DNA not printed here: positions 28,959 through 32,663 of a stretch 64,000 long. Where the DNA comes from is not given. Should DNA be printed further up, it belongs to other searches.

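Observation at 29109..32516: Single-polypeptide fusion of a Mo/W-bisPGD oxidoreductase with a NifS/IscS-type cysteine desulfurase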

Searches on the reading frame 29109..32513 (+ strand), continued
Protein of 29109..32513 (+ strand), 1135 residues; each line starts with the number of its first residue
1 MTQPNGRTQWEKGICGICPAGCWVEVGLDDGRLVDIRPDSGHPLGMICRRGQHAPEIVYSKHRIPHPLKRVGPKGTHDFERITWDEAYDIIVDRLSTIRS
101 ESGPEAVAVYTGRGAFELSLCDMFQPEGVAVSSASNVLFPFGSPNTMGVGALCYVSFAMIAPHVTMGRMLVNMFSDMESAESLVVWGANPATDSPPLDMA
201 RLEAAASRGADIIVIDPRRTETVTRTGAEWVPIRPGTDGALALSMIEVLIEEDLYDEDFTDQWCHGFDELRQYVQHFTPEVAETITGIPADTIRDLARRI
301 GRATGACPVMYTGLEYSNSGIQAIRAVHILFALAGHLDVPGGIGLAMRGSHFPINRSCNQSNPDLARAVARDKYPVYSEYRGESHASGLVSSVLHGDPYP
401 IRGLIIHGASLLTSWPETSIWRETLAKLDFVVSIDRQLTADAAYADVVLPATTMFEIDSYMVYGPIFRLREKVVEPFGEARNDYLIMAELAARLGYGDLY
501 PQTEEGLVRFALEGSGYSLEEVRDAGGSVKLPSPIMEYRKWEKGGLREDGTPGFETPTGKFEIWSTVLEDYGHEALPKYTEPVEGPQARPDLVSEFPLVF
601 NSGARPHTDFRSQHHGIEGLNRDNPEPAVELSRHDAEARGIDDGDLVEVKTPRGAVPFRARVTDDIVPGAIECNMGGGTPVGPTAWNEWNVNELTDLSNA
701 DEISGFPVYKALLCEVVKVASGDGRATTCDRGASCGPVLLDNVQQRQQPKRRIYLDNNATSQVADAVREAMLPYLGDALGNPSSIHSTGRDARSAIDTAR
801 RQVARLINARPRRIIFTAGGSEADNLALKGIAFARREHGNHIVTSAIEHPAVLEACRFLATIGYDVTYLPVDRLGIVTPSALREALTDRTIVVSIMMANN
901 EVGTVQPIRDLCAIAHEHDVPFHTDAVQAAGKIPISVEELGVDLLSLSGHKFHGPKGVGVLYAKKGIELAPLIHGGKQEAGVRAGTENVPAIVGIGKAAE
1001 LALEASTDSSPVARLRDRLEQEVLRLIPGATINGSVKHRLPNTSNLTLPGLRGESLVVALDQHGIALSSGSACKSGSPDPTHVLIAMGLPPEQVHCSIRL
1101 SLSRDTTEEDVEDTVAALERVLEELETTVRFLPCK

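Call 30: find_homologous_proteins(query=L009:13455-14462:+, max_evalue=1e-20)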
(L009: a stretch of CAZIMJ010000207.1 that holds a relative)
Query L009:13455-14462:+ (336 aa): 7996 proteins with E <= 1e-20 among 8000 candidates; the best 120 are listed.
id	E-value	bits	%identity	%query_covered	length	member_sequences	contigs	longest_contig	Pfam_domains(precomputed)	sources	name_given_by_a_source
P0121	2.8e-213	725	98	100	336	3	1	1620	PF10017.16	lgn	-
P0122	3.5e-209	712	96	100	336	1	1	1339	PF10017.16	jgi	jgi:L-histidine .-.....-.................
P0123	8.3e-205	697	94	100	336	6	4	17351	PF10017.16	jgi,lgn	jgi:L-histidine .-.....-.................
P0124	2.9e-202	689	92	100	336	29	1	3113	PF10017.16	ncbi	-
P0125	8.3e-201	684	91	100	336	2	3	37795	PF10017.16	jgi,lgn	jgi:L-histidine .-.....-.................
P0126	9.2e-201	684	91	100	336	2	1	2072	PF10017.16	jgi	jgi:dimethylhistidine N-methyltransferase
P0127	9.0e-200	681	91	100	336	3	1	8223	PF10017.16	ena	-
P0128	4.3e-199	678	90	100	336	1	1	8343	PF10017.16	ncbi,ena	-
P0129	5.3e-197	672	90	100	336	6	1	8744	PF10017.16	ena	-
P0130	1.9e-196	670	90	100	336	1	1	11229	PF10017.16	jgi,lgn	jgi:dimethylhistidine N-methyltransferase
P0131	3.9e-195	665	89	100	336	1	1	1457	PF10017.16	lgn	-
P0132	3.0e-193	659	88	100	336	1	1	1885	PF10017.16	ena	-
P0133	1.2e-191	654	88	100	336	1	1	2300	PF10017.16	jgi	-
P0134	5.8e-191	652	86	100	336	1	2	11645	PF10017.16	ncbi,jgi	ncbi:MAG: L-histidine N(alpha)-methyltransferase [Candidatus Aminicenantes bacterium]|jgi:dimethylhi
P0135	1.9e-190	650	86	100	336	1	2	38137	PF10017.16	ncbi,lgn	-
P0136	2.6e-189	646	87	100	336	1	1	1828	PF10017.16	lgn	-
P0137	3.6e-188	643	85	100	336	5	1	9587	PF10017.16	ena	-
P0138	4.6e-188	642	86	100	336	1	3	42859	PF10017.16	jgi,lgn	jgi:L-histidine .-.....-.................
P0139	9.9e-188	641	87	100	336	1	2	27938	PF10017.16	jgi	jgi:L-histidine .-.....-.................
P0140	1.1e-186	638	84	100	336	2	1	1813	PF10017.16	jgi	-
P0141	1.5e-185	634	85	100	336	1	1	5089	PF10017.16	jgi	jgi:dimethylhistidine N-methyltransferase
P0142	1.5e-185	634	84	100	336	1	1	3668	PF10017.16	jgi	jgi:dimethylhistidine N-methyltransferase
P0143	2.0e-185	633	85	100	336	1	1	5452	PF10017.16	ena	-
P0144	4.4e-185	632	84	100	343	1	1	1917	PF10017.16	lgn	-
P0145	8.6e-185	631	84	100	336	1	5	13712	PF10017.16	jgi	jgi:L-histidine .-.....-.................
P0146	2.5e-184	630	83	100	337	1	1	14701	PF10017.16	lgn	-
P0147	5.2e-183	626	83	100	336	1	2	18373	PF10017.16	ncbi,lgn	-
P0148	3.5e-181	620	82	100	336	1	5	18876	PF10017.16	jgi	jgi:L-histidine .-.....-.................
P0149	5.0e-177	606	84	96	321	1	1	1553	PF10017.16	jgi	jgi:dimethylhistidine N-methyltransferase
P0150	1.5e-176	604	80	100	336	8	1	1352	PF10017.16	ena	-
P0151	1.9e-174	597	83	95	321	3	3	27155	PF10017.16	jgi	jgi:dimethylhistidine N-methyltransferase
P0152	1.1e-172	592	82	96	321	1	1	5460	PF10017.16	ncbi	-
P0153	5.9e-159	547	71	100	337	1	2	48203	PF10017.16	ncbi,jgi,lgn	ncbi:MAG: L-histidine N(alpha)-methyltransferase [Candidatus Aminicenantes bacterium]|jgi:dimethylhi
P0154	3.6e-155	534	70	100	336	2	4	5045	PF10017.16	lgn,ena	-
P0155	5.0e-155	534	71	100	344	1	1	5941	PF10017.16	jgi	jgi:L-histidine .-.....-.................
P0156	8.6e-155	533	71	99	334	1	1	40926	PF10017.16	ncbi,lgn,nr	ncbi:L-histidine N(alpha)-methyltransferase [bacterium]|nr:L-histidine N(alpha)-methyltransferase [b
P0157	2.7e-154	531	70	99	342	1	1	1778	PF10017.16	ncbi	-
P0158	3.0e-154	531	70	100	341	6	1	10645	PF10017.16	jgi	jgi:L-histidine Nalpha-methyltransferase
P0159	1.6e-153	529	70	99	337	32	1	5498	PF10017.16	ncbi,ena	-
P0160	5.3e-153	527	70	99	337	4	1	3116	PF10017.16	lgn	-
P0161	7.4e-153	527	68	100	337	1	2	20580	PF10017.16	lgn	-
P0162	5.6e-152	524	68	100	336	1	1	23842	PF10017.16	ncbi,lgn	ncbi:MAG: L-histidine N(alpha)-methyltransferase [Calditrichia bacterium]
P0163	7.9e-152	523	68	100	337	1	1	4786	PF10017.16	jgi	-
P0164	1.4e-151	522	68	99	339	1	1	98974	PF10017.16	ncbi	-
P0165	1.9e-151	522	68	100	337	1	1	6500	PF10017.16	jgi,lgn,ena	-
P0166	3.5e-151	521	70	99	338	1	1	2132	PF10017.16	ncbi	-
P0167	4.2e-151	521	69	99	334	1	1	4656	PF10017.16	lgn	-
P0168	4.2e-151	521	69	99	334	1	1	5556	PF10017.16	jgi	jgi:dimethylhistidine N-methyltransferase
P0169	8.1e-151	520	68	99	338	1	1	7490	PF10017.16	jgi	jgi:dimethylhistidine N-methyltransferase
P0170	9.8e-151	520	70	99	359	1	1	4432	PF10017.16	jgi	-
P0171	1.0e-150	520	67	100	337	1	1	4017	PF10017.16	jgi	-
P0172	2.4e-150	518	69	99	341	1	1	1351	PF10017.16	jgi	jgi:dimethylhistidine N-methyltransferase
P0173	4.0e-150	518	67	100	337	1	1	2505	PF10017.16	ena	-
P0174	4.2e-150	517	67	100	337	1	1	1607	PF10017.16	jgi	-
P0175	4.2e-150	517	69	100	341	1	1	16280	PF10017.16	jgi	-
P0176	4.7e-150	517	67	100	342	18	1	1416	PF10017.16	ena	-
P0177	5.2e-150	517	70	99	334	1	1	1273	PF10017.16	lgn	-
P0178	5.4e-150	517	67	100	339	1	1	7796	PF10017.16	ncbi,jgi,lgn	-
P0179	6.7e-150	517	67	100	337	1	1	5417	PF10017.16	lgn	-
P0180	1.3e-149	516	69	99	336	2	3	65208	PF10017.16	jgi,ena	-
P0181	4.9e-149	514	68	99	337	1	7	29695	PF10017.16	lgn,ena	-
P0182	5.7e-149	514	67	100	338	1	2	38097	PF10017.16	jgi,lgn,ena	-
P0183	1.6e-148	512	69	99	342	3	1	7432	PF10017.16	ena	-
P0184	1.7e-148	512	70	98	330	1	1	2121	PF10017.16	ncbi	ncbi:L-histidine N(alpha)-methyltransferase, partial [Acidobacteriota bacterium]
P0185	1.8e-148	512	69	99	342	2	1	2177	PF10017.16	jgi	-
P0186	2.4e-148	512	67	100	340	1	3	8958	PF10017.16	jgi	jgi:dimethylhistidine N-methyltransferase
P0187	2.5e-148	512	69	99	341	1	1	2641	PF10017.16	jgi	jgi:dimethylhistidine N-methyltransferase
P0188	3.2e-148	511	68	99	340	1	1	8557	PF10017.16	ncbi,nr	ncbi:MAG: L-histidine N(alpha)-methyltransferase [Candidatus Aminicenantes bacterium]|nr:L-histidine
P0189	3.4e-148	511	69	99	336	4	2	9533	PF10017.16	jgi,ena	-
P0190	4.1e-148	511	67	100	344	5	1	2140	PF10017.16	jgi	jgi:dimethylhistidine N-methyltransferase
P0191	4.8e-148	511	68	100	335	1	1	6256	PF10017.16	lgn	-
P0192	5.0e-148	511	68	99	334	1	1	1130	PF10017.16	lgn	-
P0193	5.5e-148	511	68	99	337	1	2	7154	PF10017.16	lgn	-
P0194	5.8e-148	510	67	99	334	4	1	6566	PF10017.16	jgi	jgi:dimethylhistidine N-methyltransferase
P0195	5.9e-148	510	67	99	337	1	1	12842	PF10017.16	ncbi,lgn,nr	ncbi:MAG: L-histidine N(alpha)-methyltransferase [Calditrichaeota bacterium]|nr:L-histidine N(alpha)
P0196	5.9e-148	510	67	100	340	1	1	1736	PF10017.16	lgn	-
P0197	6.2e-148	510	68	99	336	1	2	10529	PF10017.16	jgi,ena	-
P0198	9.2e-148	510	69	99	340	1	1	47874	PF10017.16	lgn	-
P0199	1.1e-147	509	67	99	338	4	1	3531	PF10017.16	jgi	jgi:dimethylhistidine N-methyltransferase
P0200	1.2e-147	509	67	100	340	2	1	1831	PF10017.16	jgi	jgi:L-histidine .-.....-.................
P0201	1.5e-147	509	67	100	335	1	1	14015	PF10017.16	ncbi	-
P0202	3.0e-147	508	67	99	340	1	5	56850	PF10017.16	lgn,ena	-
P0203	5.5e-147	507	68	100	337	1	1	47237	PF10017.16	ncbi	-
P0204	6.7e-147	507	67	99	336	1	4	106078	PF10017.16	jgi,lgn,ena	-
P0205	1.2e-146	506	68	100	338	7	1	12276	PF10017.16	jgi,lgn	-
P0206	1.4e-146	506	67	100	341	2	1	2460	PF10017.16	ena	-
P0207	1.6e-146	506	66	100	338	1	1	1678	PF10017.16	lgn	-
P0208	1.8e-146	506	67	99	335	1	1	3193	PF10017.16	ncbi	-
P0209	7.5e-146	504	67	100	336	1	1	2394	PF10017.16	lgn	-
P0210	8.3e-146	503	67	100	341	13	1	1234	PF10017.16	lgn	-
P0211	1.3e-145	503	67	99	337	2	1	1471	PF10017.16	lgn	-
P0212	1.6e-145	502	66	100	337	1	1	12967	PF10017.16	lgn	-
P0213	1.9e-145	502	66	100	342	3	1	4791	PF10017.16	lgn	-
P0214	2.5e-145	502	67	99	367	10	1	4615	PF10017.16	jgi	jgi:L-histidine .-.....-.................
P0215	2.9e-145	502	66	100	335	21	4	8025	PF10017.16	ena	-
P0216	1.8e-144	499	66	100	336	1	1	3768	PF10017.16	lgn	-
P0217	2.2e-144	499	68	96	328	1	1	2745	PF10017.16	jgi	jgi:dimethylhistidine N-methyltransferase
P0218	3.5e-144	498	66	100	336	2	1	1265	PF10017.16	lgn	-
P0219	3.7e-144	498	65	100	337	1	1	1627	PF10017.16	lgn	-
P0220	4.3e-144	498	67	100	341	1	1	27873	PF10017.16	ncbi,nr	ncbi:MAG: L-histidine N(alpha)-methyltransferase [Candidatus Aminicenantes bacterium]|nr:L-histidine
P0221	9.9e-144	497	64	100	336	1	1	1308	PF10017.16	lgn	-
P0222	3.2e-143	495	65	99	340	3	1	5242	PF10017.16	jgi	-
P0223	3.3e-143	495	67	99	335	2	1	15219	PF10017.16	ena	-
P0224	4.2e-143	494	64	100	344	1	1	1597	PF10017.16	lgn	-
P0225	4.7e-143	494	67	97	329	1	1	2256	PF10017.16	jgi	jgi:dimethylhistidine N-methyltransferase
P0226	4.8e-143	494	65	100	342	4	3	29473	PF10017.16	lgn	-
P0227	5.2e-143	494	67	100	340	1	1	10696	PF10017.16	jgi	jgi:L-histidine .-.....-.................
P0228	8.0e-143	494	65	100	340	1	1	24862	PF10017.16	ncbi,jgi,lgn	-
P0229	8.0e-143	494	67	100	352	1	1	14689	PF10017.16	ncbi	-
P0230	1.3e-142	493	66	100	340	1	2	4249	PF10017.16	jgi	jgi:L-histidine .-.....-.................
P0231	1.4e-142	493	66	100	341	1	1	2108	PF10017.16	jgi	jgi:dimethylhistidine N-methyltransferase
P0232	1.7e-142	492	64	100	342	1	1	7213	PF10017.16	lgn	-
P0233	5.4e-142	491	65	100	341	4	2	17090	PF10017.16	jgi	jgi:dimethylhistidine N-methyltransferase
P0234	1.1e-141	490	65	99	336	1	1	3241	PF02636.24,PF10017.16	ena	-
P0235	1.2e-141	490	66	99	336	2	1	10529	PF10017.16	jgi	jgi:L-histidine Nalpha-methyltransferase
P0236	1.5e-141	489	64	100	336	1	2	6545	PF10017.16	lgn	-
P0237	2.9e-141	488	65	99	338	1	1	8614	PF10017.16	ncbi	ncbi:MAG: L-histidine N(alpha)-methyltransferase [Calditrichia bacterium]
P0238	8.8e-141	487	64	100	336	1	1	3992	PF10017.16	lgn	-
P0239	1.8e-140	486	64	100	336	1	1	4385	PF10017.16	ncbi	-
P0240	2.1e-140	486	68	93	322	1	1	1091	PF10017.16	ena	-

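Call 34: find_encoding_contigs(protein=P0086, flank=10000, max_places=2)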
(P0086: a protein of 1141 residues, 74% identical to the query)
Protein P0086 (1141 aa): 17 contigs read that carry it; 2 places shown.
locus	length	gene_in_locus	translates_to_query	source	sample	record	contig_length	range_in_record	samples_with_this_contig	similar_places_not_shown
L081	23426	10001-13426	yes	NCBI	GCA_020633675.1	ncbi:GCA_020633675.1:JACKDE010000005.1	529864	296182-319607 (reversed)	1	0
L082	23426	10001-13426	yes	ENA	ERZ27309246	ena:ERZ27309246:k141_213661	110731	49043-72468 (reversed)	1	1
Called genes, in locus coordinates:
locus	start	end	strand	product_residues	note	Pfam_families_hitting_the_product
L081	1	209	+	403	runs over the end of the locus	PF01676:Metalloenzyme, PF10143:PhosphMutase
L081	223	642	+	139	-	PF13673:Acetyltransf_10 (weak), PF00583:Acetyltransf_1, PF13508:Acetyltransf_7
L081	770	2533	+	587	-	PF01336:tRNA_anti-codon, PF00152:tRNA-synt_2, PF02938:GAD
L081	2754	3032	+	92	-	-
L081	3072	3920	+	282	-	PF01476:LysM (faint)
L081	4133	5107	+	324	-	PF02562:PhoH, PF13245:AAA_19 (weak), PF13604:AAA_30 (weak)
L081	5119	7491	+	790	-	PF07697:7TMR-HDED, PF07698:7TM-7TMR_HD, PF01966:HD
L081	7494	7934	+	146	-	PF02130:YbeY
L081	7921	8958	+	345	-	PF02744:GalP_UDP_tr_C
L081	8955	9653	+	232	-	PF17746:SfsA_N, PF03749:SfsA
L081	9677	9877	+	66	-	PF14255:Zn_ribbon_21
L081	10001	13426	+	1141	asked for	PF04879:Molybdop_Fe4S4, PF00384:Molybdopterin, PF01568:Molydop_binding, PF00266:Aminotran_5, PF01041:DegT_DnrJ_EryC1 (weak)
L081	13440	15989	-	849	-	PF11897:DUF3417, PF00343:Phosphorylase, PF28476:GlgP_C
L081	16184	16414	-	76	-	-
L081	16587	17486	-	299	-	PF03193:RsgA_GTPase (faint), PF00350:Dynamin_N (faint), PF01926:MMR_HSR1, PF02421:FeoB_N, PF10662:PduV-EutP (faint), PF00009:GTP_EFTU, PF07650:KH_2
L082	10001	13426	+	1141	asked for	PF04879:Molybdop_Fe4S4, PF00384:Molybdopterin, PF01568:Molydop_binding, PF00266:Aminotran_5, PF01041:DegT_DnrJ_EryC1 (weak)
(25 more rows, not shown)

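Call 35: find_encoding_contigs(protein=P0100, flank=10000, max_places=1)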
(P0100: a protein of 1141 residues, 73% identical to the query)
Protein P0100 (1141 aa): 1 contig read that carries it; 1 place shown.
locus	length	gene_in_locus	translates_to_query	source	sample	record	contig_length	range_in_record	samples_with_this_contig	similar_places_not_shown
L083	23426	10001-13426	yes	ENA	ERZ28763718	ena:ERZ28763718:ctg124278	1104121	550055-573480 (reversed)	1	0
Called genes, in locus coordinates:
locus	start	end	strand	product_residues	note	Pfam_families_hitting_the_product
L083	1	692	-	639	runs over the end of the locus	PF00012:HSP70, PF06723:MreB_Mbl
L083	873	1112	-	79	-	PF00211:Guanylate_cyc (weak)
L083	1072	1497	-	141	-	PF00211:Guanylate_cyc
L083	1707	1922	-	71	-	-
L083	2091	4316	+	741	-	PF00196:GerE, PF13481:AAA_25 (faint), PF20703:nSTAND1 (faint), PF13191:AAA_16 (weak), PF13401:AAA_22, PF25872:HTH_77 (weak)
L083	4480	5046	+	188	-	PF13462:Thioredoxin_4, PF01323:DSBA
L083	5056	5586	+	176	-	PF07920:DUF1684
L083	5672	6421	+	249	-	-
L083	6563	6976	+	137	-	PF13581:HATPase_c_2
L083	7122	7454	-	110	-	PF01740:STAS, PF13466:STAS_2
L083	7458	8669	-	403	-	PF07690:MFS_1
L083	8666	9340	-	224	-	-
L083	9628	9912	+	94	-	PF04248:NTP_transf_9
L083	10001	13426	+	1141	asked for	PF04879:Molybdop_Fe4S4 (weak), PF00384:Molybdopterin, PF01568:Molydop_binding, PF00266:Aminotran_5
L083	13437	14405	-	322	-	PF10017:Methyltransf_33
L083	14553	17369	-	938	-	PF00690:Cation_ATPase_N, PF00122:E1-E2_ATPase, PF13246:Cation_ATPase, PF00702:Hydrolase, PF00689:Cation_ATPase_C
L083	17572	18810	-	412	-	PF21269:TreT_GT1, PF00534:Glycos_transf_1, PF13692:Glyco_trans_1_4, PF20706:GT4-conflict (weak)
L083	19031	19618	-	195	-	PF01895:PhoU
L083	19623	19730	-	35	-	-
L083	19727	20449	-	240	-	PF00149:Metallophos, PF12850:Metallophos_2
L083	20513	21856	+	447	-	PF07995:GSDH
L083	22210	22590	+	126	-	PF04545:Sigma70_r4, PF00196:GerE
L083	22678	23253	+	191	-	PF04893:Yip1 (weak)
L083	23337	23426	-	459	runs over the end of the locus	PF10648:Gmad2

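Call 36: find_encoding_contigs(protein=P0013, flank=10000, max_places=2)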
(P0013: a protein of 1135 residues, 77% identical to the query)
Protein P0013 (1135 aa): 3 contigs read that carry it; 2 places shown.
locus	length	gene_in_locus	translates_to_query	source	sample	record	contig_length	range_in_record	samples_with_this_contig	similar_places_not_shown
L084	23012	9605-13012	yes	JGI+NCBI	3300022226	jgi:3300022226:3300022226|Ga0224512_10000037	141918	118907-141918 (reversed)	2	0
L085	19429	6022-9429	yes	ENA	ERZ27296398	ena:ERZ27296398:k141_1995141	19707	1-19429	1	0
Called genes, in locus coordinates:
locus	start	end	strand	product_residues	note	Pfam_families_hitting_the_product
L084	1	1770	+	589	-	?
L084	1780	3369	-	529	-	PF00069:Pkinase, PF07714:PK_Tyr_Ser-Thr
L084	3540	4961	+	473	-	PF06965:Na_H_antiport_1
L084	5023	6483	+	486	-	PF03219:TLC (faint), PF07690:MFS_1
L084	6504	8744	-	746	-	PF07690:MFS_1 (weak)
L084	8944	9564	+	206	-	PF00160:Pro_isomerase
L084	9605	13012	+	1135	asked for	PF04879:Molybdop_Fe4S4, PF00384:Molybdopterin, PF01568:Molydop_binding, PF00266:Aminotran_5, PF01041:DegT_DnrJ_EryC1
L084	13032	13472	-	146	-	-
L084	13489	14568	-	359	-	-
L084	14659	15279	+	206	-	PF02517:Rce1-like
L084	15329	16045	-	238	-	PF01925:TauE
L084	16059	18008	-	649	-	PF03169:OPT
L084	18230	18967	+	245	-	PF02683:DsbD_TM, PF13386:DsbD_2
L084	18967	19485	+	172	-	PF00578:AhpC-TSA, PF08534:Redoxin, PF00085:Thioredoxin, PF13905:Thioredoxin_8 (weak)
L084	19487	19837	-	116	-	PF00578:AhpC-TSA, PF08534:Redoxin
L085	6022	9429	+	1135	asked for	PF04879:Molybdop_Fe4S4, PF00384:Molybdopterin, PF01568:Molydop_binding, PF00266:Aminotran_5, PF01041:DegT_DnrJ_EryC1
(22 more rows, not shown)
